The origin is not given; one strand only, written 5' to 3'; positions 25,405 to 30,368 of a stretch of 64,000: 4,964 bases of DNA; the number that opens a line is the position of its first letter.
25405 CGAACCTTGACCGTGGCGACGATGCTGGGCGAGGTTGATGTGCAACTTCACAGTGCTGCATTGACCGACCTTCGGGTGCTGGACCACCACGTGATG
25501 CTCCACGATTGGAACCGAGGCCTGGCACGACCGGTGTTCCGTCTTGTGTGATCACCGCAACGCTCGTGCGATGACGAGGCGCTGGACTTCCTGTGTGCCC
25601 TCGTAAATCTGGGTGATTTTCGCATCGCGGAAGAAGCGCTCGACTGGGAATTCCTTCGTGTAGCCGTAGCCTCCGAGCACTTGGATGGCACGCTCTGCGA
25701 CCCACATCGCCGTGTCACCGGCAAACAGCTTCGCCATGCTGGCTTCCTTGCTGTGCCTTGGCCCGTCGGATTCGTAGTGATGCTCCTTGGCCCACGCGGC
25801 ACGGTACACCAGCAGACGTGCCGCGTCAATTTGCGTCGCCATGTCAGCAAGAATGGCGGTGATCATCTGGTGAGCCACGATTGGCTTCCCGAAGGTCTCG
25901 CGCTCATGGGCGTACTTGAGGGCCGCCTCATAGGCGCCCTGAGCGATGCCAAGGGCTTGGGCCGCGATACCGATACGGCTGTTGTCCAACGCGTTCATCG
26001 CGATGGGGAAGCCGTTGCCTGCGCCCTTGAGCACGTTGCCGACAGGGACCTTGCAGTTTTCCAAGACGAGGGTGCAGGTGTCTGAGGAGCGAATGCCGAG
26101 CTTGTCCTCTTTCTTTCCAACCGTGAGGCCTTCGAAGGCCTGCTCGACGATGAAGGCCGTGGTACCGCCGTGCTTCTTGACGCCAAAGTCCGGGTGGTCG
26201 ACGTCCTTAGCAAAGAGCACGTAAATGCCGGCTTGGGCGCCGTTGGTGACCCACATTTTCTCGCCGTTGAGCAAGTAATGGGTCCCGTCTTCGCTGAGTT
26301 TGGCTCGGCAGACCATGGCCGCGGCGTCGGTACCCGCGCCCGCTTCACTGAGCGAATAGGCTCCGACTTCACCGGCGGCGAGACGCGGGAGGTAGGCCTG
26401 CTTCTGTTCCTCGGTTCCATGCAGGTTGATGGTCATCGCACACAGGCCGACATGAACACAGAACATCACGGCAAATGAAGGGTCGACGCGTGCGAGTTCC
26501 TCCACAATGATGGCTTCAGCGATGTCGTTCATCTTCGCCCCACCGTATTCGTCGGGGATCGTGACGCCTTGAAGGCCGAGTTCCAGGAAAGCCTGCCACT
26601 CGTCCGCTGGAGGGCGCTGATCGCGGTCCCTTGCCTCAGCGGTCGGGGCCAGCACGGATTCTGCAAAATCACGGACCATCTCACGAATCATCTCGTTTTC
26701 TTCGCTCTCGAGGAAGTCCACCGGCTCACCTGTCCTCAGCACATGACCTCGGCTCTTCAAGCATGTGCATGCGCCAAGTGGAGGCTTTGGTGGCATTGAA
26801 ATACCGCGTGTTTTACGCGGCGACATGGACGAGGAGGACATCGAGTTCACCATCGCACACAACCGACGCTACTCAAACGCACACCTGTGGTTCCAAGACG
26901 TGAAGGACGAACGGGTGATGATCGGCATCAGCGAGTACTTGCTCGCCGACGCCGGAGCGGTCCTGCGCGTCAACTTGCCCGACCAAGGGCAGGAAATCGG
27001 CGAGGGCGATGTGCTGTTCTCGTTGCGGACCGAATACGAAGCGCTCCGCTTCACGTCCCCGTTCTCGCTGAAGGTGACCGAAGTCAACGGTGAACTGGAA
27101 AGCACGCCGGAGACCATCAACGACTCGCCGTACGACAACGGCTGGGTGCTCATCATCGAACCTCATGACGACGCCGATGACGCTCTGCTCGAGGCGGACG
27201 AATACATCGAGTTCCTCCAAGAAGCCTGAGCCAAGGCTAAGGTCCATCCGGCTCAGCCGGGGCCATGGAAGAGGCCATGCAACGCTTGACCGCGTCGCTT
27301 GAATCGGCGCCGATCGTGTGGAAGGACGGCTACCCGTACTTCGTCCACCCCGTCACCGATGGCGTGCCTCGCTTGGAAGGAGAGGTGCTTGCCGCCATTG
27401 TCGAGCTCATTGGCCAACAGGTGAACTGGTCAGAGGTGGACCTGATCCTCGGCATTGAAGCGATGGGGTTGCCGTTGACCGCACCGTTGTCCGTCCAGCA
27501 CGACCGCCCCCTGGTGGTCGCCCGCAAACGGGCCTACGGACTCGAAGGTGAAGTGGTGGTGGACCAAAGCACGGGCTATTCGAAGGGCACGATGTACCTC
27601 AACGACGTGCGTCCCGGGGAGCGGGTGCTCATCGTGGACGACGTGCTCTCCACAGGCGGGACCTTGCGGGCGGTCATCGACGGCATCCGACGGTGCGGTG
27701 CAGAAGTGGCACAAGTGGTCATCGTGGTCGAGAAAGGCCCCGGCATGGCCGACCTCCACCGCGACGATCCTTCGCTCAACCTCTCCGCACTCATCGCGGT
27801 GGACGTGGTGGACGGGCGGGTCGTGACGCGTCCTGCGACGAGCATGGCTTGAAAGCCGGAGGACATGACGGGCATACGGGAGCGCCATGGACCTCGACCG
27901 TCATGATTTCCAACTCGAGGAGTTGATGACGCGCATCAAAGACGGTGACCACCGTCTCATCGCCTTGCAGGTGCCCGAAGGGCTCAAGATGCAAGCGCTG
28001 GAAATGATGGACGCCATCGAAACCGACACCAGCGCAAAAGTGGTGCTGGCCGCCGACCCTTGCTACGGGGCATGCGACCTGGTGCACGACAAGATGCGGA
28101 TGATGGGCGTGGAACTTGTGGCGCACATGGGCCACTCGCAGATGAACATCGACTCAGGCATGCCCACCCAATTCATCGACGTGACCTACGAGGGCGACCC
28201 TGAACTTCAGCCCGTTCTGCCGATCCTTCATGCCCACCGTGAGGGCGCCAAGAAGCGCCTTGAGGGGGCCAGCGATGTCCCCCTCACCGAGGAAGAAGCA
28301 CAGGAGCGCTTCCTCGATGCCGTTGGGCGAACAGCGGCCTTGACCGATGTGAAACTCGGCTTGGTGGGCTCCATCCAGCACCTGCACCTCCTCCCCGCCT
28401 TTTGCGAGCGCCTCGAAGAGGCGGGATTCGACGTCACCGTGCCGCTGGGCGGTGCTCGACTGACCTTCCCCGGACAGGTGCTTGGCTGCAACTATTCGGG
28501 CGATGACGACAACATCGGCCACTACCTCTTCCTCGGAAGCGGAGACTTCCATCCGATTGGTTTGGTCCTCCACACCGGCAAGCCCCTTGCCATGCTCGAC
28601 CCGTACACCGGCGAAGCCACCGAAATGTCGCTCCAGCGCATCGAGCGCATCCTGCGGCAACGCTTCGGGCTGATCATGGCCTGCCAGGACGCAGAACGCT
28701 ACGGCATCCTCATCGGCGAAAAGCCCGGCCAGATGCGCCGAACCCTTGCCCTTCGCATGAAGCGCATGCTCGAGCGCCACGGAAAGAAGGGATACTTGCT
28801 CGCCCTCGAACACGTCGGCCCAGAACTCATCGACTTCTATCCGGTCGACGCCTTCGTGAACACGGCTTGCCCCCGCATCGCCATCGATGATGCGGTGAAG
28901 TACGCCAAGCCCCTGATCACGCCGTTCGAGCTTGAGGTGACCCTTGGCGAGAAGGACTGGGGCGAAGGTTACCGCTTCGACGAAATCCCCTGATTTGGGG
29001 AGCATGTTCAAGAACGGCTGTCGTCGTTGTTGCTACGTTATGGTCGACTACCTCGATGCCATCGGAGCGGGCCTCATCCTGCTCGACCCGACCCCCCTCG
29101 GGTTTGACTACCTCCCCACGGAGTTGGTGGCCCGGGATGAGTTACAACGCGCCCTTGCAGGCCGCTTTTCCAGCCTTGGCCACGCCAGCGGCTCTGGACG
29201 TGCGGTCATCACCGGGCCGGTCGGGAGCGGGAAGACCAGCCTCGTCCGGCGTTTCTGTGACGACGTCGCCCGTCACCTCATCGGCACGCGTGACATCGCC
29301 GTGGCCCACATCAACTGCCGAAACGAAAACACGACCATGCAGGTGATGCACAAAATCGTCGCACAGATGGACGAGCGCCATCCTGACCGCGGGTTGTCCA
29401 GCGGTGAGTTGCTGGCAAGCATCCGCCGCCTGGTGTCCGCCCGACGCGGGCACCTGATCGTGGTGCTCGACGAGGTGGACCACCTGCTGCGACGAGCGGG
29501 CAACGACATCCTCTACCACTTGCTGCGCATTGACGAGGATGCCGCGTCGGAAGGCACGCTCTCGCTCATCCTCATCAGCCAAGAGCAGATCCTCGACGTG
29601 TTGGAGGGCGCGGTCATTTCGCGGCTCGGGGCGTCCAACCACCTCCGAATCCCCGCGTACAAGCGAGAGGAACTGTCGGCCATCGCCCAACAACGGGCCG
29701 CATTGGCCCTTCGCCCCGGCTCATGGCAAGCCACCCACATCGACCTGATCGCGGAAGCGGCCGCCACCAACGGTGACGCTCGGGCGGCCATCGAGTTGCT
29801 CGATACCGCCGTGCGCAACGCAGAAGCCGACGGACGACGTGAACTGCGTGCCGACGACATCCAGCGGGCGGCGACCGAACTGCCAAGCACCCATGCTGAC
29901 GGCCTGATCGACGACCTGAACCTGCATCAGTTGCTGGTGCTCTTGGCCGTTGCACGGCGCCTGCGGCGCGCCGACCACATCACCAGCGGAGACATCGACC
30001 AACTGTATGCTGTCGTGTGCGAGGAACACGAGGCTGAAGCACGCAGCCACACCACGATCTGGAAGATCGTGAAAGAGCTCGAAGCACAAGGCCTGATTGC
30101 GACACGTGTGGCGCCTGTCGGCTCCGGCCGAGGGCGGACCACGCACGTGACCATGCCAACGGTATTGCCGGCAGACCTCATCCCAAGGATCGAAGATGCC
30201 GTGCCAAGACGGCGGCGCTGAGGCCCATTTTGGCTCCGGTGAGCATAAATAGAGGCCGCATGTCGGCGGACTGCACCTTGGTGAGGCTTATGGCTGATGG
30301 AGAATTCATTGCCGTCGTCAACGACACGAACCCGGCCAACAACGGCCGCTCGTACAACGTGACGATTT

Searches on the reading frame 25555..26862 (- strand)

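Call 80: search_protein_families(library=pfam, proteins=[window:25555-26862:-], max_evalue=0.0001)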
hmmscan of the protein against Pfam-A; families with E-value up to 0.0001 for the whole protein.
window:25555-26862:- (436 aa): 5 families
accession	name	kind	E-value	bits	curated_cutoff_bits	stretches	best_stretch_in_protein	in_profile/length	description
PF00441.29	Acyl-CoA_dh_1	-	2.9e-53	180.5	22.4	1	282-435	1-149/150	Acyl-CoA dehydrogenase, C-terminal domain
PF02771.21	Acyl-CoA_dh_N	-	1.2e-37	129.2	22.9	1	53-165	1-113/113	Acyl-CoA dehydrogenase, N-terminal domain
PF08028.16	Acyl-CoA_dh_2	-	1.6e-28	100.1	22.7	1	297-424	1-133/134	Acyl-CoA dehydrogenase, C-terminal domain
PF02770.24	Acyl-CoA_dh_M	-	3.8e-21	75.5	33.3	1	168-270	1-97/97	Acyl-CoA dehydrogenase, middle domain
PF22924.1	ACOX_C_alpha1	-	9.6e-05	22.7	27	0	363-435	96-168/169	Acyl-CoA oxidase, C-alpha1 domain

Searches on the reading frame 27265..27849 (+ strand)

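Call 80: search_protein_families(library=pfam, proteins=[window:27265-27849:+], max_evalue=0.0001)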
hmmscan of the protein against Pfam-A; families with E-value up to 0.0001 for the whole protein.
window:27265-27849:+ (195 aa): 2 families
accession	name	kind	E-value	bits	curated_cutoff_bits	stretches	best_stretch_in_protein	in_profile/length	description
PF00156.33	Pribosyltran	-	3.9e-17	62.5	26.3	1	45-158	19-127/158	Phosphoribosyl transferase domain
PF14681.12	UPRTase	-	4.3e-05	23.5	27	1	117-175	119-179/206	Uracil phosphoribosyltransferase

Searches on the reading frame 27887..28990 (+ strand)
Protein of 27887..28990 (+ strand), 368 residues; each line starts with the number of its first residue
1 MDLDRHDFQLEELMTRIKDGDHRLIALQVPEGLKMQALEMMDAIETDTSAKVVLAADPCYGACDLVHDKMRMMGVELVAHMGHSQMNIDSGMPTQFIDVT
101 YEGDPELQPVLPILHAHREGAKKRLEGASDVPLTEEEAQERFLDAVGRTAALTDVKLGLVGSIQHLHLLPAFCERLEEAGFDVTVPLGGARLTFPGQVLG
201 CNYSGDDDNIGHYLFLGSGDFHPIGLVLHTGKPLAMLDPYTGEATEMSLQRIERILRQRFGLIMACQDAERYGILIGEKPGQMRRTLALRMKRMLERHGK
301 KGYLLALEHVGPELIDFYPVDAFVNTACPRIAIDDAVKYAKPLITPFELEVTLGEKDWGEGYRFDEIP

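Call 80: search_protein_families(library=pfam, proteins=[window:27887-28990:+], max_evalue=0.0001)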
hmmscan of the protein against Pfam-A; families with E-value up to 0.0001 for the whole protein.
window:27887-28990:+ (368 aa): 1 family
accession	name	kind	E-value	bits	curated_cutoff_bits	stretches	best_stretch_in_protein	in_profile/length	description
PF01866.22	Diphthamide_syn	-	3.7e-72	243.7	33.2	2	149-362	86-301/302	Putative diphthamide synthesis protein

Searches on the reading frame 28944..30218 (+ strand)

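Call 80: search_protein_families(library=pfam, proteins=[window:28944-30218:+], max_evalue=0.0001)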
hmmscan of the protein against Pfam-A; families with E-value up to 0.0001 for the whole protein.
window:28944-30218:+ (425 aa): 7 families
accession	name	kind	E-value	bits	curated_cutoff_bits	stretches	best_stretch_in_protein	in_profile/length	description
PF13401.12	AAA_22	-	6.1e-19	69.1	27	1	84-220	5-130/130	AAA domain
PF09079.17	Cdc6_C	-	6.2e-17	61.8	25.1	1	322-404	3-86/96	CDC6, C terminal winged helix domain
PF22703.2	Cdc6_lid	-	2.4e-13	50.2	27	1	246-310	2-67/68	Cdc6 AAA+ ATPase-type lid domain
PF13191.12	AAA_16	-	4.9e-12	47.1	32.6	1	60-199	1-161/167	AAA ATPase domain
PF00004.35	AAA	-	4.6e-06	27.6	21.2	1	89-229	3-124/131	ATPase family associated with various cellular activities (AAA)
PF05621.17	TniB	-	5e-05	23.3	22.4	0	87-183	38-133/189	Bacterial TniB protein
PF05729.18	NACHT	-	7.5e-05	23.1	26.7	0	88-187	4-99/167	NACHT domain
